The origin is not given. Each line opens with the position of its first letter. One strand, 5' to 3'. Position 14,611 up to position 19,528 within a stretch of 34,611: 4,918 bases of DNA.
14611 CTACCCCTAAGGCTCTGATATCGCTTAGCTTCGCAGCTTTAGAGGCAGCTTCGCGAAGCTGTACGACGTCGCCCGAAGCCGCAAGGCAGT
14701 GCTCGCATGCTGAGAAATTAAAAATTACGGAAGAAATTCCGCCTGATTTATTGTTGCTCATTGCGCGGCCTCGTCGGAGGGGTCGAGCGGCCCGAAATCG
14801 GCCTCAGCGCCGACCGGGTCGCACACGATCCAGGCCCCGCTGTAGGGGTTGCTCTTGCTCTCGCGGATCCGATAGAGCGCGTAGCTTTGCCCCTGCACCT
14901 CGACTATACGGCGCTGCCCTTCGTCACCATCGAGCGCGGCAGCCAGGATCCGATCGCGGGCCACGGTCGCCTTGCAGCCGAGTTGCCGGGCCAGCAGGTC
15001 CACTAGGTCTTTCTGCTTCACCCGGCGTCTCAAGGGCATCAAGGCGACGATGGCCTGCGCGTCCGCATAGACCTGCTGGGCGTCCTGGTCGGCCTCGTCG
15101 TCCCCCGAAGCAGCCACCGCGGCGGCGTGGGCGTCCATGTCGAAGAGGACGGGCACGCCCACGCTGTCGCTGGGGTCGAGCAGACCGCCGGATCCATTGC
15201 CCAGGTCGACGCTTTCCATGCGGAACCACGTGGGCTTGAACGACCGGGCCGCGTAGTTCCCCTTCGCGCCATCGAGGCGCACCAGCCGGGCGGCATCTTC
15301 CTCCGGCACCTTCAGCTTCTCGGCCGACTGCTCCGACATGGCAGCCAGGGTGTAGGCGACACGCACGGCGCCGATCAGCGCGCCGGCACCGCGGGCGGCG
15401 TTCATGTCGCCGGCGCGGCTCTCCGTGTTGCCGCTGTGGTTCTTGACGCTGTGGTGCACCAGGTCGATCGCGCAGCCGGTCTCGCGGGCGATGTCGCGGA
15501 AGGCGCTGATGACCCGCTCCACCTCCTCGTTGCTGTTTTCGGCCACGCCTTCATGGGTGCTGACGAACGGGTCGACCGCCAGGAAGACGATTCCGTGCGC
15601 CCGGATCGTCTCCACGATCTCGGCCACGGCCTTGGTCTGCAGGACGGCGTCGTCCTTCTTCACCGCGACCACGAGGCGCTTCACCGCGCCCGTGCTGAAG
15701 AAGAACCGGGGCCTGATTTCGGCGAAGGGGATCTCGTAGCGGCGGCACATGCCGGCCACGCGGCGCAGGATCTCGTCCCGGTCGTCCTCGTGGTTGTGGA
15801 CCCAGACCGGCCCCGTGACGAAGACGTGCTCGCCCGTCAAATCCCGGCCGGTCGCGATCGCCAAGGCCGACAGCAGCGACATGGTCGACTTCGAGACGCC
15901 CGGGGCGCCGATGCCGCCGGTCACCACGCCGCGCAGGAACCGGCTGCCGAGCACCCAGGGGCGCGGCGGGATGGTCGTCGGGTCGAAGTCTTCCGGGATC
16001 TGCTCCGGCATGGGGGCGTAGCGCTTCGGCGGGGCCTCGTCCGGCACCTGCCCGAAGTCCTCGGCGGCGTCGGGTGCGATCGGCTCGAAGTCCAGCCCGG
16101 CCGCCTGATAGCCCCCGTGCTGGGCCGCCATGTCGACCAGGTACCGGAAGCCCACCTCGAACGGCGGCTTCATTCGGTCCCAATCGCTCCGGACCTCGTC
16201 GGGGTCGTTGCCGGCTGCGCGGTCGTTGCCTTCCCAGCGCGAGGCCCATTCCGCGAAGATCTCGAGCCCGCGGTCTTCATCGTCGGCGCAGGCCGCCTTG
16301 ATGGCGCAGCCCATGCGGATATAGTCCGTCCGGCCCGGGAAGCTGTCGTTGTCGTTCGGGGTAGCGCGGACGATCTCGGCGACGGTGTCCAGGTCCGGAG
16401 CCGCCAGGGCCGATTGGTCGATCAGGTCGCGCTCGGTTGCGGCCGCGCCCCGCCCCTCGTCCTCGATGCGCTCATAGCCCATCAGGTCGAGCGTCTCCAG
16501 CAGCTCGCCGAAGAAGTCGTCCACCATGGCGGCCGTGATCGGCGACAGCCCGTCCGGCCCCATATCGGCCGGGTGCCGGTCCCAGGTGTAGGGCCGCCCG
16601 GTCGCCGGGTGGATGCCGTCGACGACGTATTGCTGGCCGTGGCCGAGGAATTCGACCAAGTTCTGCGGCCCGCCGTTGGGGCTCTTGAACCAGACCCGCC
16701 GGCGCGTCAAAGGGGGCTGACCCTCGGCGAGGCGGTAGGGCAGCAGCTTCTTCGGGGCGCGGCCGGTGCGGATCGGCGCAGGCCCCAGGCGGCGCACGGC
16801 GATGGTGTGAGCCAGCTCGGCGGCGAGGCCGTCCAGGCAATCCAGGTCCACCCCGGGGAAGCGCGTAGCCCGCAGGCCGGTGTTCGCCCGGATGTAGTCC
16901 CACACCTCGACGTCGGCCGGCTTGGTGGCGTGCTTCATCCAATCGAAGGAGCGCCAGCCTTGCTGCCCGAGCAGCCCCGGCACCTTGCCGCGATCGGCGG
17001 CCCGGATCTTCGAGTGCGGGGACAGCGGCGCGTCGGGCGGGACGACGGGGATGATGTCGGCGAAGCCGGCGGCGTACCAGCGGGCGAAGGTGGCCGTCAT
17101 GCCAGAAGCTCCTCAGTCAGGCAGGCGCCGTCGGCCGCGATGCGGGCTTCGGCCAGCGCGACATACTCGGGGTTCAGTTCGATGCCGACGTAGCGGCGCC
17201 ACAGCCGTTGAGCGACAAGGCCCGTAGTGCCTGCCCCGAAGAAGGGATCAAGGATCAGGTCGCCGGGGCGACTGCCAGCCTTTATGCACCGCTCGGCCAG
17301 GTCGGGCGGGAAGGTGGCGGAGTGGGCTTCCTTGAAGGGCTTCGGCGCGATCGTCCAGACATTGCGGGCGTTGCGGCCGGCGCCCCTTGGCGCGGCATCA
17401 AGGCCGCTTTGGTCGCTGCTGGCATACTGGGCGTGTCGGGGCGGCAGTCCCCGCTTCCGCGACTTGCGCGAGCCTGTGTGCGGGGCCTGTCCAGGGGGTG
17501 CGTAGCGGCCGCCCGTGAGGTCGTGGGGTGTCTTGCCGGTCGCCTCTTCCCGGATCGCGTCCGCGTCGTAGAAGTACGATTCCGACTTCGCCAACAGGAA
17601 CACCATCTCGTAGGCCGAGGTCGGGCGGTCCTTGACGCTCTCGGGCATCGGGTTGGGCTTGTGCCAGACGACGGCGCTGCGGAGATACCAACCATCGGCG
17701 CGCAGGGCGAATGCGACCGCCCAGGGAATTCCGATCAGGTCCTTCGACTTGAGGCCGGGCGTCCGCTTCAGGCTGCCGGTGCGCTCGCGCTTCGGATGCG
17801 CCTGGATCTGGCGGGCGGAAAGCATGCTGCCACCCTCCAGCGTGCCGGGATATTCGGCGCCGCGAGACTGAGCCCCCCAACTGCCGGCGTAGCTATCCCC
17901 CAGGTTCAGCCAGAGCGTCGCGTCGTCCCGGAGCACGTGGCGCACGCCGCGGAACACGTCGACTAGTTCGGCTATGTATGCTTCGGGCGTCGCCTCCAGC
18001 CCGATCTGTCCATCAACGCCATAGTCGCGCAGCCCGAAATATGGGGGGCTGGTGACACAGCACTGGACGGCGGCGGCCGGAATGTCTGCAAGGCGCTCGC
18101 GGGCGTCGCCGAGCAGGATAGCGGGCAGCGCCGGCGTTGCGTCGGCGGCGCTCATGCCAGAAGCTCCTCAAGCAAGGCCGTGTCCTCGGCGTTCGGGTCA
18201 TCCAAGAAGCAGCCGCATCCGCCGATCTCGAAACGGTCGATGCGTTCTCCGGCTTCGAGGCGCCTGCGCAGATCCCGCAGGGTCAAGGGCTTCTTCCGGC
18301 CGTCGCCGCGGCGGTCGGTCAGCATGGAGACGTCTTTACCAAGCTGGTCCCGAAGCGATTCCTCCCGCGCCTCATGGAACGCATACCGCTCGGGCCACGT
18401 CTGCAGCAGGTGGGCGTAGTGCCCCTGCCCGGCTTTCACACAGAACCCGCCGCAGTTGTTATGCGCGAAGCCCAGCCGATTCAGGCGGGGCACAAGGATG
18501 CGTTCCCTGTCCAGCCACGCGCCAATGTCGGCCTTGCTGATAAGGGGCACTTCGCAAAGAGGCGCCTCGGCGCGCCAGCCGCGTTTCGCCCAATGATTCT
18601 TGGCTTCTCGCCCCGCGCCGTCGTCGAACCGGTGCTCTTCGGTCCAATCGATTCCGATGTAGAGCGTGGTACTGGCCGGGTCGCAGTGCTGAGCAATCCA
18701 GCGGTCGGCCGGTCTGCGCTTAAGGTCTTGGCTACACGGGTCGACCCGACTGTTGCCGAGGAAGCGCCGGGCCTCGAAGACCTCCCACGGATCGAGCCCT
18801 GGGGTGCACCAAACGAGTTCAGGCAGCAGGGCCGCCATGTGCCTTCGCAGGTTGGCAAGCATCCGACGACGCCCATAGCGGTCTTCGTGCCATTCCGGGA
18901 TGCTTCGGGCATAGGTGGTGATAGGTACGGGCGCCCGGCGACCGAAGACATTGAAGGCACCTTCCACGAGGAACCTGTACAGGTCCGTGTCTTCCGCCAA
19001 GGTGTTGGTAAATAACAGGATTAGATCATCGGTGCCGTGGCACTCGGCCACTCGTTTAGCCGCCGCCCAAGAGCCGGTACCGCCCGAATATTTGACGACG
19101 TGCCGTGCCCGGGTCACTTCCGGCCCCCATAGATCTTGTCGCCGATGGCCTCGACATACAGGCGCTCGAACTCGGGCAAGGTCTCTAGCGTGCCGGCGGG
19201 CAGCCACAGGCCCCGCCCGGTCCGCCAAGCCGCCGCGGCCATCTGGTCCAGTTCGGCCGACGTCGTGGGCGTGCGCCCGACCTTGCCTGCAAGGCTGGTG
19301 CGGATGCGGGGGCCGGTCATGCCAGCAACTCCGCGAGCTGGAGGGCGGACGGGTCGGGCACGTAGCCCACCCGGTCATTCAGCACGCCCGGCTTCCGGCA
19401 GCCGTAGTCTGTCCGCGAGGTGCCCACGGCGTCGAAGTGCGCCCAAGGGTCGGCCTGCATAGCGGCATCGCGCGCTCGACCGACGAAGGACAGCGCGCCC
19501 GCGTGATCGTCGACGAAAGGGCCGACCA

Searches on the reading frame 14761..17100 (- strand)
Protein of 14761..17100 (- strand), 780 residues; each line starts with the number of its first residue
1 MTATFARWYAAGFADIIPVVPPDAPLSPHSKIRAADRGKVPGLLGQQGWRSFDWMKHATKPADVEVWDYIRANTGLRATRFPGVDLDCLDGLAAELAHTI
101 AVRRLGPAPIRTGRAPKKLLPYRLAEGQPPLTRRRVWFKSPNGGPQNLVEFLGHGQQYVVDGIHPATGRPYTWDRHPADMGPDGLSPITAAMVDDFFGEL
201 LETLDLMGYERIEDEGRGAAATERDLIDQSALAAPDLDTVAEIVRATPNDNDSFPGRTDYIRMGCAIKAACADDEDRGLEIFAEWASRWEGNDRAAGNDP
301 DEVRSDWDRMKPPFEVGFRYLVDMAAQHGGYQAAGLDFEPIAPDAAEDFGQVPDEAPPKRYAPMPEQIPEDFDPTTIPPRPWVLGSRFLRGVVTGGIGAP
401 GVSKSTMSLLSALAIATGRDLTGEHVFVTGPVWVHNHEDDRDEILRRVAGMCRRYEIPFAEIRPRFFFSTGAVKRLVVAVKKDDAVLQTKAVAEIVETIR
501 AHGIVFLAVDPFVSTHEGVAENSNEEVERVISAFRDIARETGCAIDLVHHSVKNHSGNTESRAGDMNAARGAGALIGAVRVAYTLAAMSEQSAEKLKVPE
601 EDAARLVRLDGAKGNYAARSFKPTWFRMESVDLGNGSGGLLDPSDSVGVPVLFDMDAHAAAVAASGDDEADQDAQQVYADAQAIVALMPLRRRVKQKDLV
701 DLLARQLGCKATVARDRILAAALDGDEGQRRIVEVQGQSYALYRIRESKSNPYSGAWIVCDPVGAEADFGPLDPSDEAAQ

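Call 46: search_protein_families(library=phrogs, proteins=[window:14761-17100:-], max_evalue=0.00001)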
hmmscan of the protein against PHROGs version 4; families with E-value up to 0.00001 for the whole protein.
window:14761-17100:- (780 aa): 9 families
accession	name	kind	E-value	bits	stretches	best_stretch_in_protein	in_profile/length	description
phrog_25693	-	unknown function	4.2e-50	171.6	1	372-651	31-302/405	-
phrog_906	-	DNA, RNA and nucleotide metabolism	5.2e-35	122.4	1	322-632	467-742/872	DNA polymerase/primase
phrog_1156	-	DNA, RNA and nucleotide metabolism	4.6e-25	89.3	1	6-307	17-320/855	DNA primase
phrog_29234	-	unknown function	2.1e-18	66.7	1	71-295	67-292/887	-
phrog_3123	-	unknown function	5.6e-16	59.2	1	368-595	318-546/583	-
phrog_3228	-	DNA, RNA and nucleotide metabolism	9.8e-10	38.4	1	492-598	465-567/766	replicative helicase-primase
phrog_239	-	DNA, RNA and nucleotide metabolism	7.4e-09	36.1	1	374-585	342-553/801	DNA primase/helicase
phrog_2597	-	DNA, RNA and nucleotide metabolism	3.9e-07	30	1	402-584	378-550/747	DNA primase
phrog_2850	-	unknown function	4.5e-07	30.1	1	397-556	164-312/465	-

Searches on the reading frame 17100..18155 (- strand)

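Call 46: search_protein_families(library=phrogs, proteins=[window:17100-18155:-], max_evalue=0.00001)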
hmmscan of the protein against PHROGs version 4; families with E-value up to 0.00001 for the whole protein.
window:17100-18155:- (352 aa): 10 families
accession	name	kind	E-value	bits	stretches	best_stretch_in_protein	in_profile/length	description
phrog_67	-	other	1.6e-66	226.9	1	13-341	126-345/743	DNA methyltransferase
phrog_498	-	other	5.1e-22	79.1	1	149-340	288-421/633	DNA methyltransferase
phrog_3008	-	other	3.1e-17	63.7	1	269-340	141-212/244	DNA methyltransferase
phrog_12517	-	unknown function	5.3e-17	63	1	279-341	87-149/316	-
phrog_18293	-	other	5.1e-09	37.1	1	275-340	43-108/119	methyltransferase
phrog_16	-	DNA, RNA and nucleotide metabolism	2e-08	33.9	1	275-335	845-905/986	DNA helicase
phrog_6952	-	other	2.4e-08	35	1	265-330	100-166/181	DNA methyltransferase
phrog_18146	-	other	6e-07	29.7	1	280-329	51-101/452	DNA methyltransferase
phrog_8769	-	other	7.9e-07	29.8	1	296-340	10-54/71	methyltransferase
phrog_23148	-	unknown function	6.9e-06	27.2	0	276-341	83-148/165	-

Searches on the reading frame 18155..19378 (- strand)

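Call 46: search_protein_families(library=phrogs, proteins=[window:18155-19378:-], max_evalue=0.00001)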
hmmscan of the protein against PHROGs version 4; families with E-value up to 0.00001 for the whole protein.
window:18155-19378:- (408 aa): 1 family
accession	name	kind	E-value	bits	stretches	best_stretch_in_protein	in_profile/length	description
phrog_424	-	moron, auxiliary metabolic gene and host takeover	3e-46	159.3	1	87-397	157-419/460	phosphoadenosine phosphosulfate reductase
